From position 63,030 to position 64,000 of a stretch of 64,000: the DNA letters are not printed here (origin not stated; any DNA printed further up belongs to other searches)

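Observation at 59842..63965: Archaeal-style sulfide-dependent Cys/homocysteine cluster under an Rrf2 regulator, ending in an Fe-S-type LarE homologue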

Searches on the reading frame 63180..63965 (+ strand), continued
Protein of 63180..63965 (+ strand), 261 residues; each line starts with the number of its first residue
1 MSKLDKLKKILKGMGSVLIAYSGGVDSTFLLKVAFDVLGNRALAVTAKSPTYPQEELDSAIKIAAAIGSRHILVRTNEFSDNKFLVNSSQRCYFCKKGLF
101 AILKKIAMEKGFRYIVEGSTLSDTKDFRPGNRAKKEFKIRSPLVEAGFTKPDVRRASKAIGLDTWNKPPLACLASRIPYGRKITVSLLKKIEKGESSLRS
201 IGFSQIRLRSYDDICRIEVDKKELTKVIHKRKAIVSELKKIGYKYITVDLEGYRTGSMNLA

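Call 44: list_cluster_members(proteins=[P0147, P0149, P0152, P0157, P0160, P0182, P0188, P0208, P0222, P0227])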
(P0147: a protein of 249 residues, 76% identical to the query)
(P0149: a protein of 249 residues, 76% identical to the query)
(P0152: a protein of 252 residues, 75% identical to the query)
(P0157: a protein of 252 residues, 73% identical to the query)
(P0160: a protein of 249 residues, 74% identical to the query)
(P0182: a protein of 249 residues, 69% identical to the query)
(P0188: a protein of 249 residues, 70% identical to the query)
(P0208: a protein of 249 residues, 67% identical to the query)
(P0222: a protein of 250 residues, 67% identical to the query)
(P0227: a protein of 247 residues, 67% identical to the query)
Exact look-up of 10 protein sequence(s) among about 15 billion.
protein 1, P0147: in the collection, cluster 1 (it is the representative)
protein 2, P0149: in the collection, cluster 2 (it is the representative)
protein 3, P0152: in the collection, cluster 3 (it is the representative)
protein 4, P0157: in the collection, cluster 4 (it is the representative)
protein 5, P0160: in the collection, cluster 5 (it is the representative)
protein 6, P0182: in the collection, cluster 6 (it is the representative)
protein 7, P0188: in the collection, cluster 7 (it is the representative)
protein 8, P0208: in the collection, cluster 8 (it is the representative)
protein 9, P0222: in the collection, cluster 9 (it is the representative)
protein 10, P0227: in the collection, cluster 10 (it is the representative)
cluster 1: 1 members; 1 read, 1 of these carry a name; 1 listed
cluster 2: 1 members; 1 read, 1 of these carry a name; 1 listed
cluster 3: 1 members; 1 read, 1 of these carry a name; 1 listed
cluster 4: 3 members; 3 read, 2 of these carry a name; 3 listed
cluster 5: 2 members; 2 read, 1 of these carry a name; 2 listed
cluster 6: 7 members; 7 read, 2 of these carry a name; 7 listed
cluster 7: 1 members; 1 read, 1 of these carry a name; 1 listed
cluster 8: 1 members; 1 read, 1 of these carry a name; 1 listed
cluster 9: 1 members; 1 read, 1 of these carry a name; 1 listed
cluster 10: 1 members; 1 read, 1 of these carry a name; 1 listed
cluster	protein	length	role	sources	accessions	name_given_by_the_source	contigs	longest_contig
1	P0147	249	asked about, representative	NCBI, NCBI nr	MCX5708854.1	MAG: nickel pincer cofactor biosynthesis protein LarB [Candidatus Omnitrophica bacterium] | nickel pincer cofactor biosynthesis protein LarB [Candidatus Omnitrophota bacterium]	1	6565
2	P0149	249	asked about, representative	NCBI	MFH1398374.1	MAG: nickel pincer cofactor biosynthesis protein LarB [Candidatus Omnitrophota bacterium]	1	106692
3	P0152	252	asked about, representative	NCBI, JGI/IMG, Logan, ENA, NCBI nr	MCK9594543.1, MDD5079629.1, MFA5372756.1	MAG: nickel pincer cofactor biosynthesis protein LarB [Candidatus Omnitrophica bacterium] | hypothetical protein | nickel pincer cofactor biosynthesis protein LarB [Candidatus Omnitrophota bacterium]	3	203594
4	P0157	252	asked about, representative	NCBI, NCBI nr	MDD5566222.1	MAG: nickel pincer cofactor biosynthesis protein LarB [Candidatus Omnitrophica bacterium] | nickel pincer cofactor biosynthesis protein LarB [Candidatus Omnitrophota bacterium]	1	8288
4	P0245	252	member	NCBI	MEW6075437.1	MAG: nickel pincer cofactor biosynthesis protein LarB [Candidatus Omnitrophota bacterium]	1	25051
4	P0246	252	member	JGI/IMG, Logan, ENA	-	-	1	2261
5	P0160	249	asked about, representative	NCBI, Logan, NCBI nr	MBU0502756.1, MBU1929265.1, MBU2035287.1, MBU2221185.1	MAG: nickel pincer cofactor biosynthesis protein LarB [Candidatus Omnitrophota bacterium] | nickel pincer cofactor biosynthesis protein LarB [Candidatus Omnitrophota bacterium]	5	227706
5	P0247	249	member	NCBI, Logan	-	-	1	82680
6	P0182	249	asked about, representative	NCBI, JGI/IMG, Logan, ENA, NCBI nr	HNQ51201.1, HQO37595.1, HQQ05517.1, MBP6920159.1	MAG TPA: nickel pincer cofactor biosynthesis protein LarB [Candidatus Omnitrophota ... | nickel pincer cofactor biosynthesis protein LarB [Candidatus Omnitrophota bacterium]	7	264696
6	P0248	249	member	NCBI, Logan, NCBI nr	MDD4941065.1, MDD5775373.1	MAG: nickel pincer cofactor biosynthesis protein LarB [Candidatus Omnitrophica bacterium] | nickel pincer cofactor biosynthesis protein LarB [Candidatus Omnitrophota bacterium]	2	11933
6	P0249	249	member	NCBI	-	-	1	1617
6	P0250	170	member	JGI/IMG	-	-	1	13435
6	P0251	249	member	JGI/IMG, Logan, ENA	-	-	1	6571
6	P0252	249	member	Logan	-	-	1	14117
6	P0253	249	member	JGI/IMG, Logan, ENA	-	-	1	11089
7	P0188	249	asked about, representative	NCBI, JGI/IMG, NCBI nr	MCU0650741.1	MAG: nickel pincer cofactor biosynthesis protein LarB [Candidatus Omnitrophica bacterium] | hypothetical protein | nickel pincer cofactor biosynthesis protein LarB [Candidatus Omnitrophota bacterium]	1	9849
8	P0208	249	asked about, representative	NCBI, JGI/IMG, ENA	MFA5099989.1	MAG: nickel pincer cofactor biosynthesis protein LarB [Candidatus Omnitrophota bacterium]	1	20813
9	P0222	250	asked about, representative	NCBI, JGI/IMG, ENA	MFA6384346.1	MAG: nickel pincer cofactor biosynthesis protein LarB [Candidatus Omnitrophota bacterium]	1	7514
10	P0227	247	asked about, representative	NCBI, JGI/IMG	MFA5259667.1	MAG: nickel pincer cofactor biosynthesis protein LarB [Candidatus Omnitrophota bacterium] | hypothetical protein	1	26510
